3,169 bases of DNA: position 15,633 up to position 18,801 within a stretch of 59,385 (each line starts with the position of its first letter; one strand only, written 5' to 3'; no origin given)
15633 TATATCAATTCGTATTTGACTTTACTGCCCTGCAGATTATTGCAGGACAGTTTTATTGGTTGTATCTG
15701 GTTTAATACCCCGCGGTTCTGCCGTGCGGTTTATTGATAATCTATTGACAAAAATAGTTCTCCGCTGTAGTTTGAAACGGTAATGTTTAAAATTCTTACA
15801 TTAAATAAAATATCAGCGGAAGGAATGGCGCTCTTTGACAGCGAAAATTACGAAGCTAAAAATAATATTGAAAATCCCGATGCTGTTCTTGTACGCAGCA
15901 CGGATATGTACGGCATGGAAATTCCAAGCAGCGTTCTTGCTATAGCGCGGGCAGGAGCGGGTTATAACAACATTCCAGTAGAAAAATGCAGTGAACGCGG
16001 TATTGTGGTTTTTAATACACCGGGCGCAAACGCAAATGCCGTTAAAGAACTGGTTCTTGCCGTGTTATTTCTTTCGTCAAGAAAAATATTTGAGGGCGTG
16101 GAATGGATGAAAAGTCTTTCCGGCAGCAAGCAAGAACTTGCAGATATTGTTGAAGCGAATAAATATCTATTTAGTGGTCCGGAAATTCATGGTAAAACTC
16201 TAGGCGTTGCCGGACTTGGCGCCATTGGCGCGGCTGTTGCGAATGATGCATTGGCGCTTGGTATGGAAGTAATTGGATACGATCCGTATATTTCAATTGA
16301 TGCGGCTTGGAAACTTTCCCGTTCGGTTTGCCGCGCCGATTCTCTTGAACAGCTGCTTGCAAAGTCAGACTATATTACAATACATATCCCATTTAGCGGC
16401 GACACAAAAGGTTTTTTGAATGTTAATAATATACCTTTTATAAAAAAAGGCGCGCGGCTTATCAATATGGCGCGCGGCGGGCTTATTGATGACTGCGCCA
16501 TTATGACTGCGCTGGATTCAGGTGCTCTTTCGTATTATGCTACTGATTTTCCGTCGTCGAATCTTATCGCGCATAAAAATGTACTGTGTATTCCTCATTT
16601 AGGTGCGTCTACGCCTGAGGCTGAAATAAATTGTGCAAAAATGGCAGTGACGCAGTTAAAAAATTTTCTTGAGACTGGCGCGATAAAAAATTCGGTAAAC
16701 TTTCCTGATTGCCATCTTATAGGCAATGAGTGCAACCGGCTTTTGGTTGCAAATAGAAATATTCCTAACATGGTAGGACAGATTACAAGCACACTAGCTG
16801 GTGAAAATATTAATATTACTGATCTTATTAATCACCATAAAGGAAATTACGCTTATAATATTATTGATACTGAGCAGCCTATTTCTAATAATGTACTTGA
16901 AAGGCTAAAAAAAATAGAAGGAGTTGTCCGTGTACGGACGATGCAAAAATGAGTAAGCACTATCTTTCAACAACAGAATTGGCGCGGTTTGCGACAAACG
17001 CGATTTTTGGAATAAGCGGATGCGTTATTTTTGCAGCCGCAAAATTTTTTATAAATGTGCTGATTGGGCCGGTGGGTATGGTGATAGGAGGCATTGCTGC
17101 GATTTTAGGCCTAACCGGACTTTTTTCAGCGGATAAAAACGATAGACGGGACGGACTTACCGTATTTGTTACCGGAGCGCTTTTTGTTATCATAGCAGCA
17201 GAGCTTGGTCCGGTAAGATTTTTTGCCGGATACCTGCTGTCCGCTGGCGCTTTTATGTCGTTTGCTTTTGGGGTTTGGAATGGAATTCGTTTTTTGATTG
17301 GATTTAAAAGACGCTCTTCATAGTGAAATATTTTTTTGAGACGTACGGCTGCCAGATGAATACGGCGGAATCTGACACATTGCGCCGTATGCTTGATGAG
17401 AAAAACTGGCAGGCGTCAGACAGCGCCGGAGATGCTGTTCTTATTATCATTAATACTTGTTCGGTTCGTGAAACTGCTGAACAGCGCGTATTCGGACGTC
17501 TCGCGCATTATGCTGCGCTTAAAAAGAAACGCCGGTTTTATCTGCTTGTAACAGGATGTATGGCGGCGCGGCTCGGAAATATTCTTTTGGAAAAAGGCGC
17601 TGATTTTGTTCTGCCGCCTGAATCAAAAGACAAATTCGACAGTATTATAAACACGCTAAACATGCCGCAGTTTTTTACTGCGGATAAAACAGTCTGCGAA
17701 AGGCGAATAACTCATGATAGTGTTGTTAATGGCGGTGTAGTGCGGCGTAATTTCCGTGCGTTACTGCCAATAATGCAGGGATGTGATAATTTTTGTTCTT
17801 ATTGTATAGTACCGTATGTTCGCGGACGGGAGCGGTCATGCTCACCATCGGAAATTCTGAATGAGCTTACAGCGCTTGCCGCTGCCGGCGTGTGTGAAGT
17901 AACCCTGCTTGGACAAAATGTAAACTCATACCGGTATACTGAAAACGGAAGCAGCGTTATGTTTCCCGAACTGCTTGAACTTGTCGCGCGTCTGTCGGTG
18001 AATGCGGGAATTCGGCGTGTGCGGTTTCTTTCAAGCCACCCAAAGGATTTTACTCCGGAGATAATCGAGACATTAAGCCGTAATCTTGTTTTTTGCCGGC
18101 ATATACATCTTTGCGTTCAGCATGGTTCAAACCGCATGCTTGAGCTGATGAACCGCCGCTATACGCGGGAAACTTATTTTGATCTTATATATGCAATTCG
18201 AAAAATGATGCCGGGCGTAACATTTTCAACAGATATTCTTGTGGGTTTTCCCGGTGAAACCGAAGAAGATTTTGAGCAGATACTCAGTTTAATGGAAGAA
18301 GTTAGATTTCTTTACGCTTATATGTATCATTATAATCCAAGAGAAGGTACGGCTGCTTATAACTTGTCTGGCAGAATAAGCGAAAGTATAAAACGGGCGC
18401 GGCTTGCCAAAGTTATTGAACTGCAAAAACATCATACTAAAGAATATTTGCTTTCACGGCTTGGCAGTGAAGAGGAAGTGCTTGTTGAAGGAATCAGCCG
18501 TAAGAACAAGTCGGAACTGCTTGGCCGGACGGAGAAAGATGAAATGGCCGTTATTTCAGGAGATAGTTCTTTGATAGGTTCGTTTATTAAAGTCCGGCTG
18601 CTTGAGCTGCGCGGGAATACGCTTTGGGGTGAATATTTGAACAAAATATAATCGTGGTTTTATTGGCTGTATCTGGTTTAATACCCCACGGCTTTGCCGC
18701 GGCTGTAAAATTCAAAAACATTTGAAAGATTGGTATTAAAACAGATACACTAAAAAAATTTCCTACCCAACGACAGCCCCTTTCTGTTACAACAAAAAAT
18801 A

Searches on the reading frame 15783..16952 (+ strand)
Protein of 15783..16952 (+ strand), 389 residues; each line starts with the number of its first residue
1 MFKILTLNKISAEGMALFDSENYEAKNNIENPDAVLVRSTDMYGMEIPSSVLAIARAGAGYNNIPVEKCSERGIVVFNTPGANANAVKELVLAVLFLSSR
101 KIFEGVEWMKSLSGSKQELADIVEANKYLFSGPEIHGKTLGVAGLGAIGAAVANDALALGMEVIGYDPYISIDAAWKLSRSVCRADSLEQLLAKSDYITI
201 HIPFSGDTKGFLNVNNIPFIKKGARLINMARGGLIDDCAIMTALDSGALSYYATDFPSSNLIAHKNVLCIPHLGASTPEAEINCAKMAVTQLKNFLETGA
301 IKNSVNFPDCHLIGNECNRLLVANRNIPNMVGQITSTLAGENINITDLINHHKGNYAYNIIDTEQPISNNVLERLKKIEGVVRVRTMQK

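Call 65: search_protein_families(library=pfam, proteins=[window:15783-16952:+], max_evalue=0.001)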
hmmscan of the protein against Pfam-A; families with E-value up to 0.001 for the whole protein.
window:15783-16952:+ (389 aa): 3 families
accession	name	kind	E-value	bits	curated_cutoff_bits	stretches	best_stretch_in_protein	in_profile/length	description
PF02826.25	2-Hacid_dh_C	-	3.5e-38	131.2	25.1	1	119-274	23-178/178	D-isomer specific 2-hydroxyacid dehydrogenase, NAD binding domain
PF00389.36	2-Hacid_dh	-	2e-19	70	24.6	1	24-306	32-134/134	D-isomer specific 2-hydroxyacid dehydrogenase, catalytic domain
PF03446.21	NAD_binding_2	-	0.00076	20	21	0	140-230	2-93/161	NAD binding domain of 6-phosphogluconate dehydrogenase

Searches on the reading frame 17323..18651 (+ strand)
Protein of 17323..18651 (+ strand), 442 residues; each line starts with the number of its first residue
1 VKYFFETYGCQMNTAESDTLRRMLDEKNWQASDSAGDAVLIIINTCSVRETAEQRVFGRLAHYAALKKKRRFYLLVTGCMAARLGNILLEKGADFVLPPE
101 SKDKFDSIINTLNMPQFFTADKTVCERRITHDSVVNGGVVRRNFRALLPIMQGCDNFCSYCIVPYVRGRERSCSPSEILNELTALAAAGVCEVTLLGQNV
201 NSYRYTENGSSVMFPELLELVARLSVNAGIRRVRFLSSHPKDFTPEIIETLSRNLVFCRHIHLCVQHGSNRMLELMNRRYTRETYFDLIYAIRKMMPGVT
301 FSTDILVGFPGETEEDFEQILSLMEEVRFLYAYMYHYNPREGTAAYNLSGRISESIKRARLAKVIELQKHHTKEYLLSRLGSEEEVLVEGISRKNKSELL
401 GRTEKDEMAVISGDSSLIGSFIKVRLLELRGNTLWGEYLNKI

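Call 65: search_protein_families(library=pfam, proteins=[window:17323-18651:+], max_evalue=0.001)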
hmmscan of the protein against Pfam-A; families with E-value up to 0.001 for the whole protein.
window:17323-18651:+ (442 aa): 3 families
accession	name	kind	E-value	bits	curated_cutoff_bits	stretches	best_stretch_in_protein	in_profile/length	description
PF04055.27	Radical_SAM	-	6.7e-26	91.9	29.5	1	149-323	2-165/166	Radical SAM superfamily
PF00919.26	UPF0004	-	1.1e-23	83.5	27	1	2-93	1-91/98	Uncharacterized protein family UPF0004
PF01938.26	TRAM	-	1.2e-09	38.3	21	1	379-437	3-59/61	TRAM domain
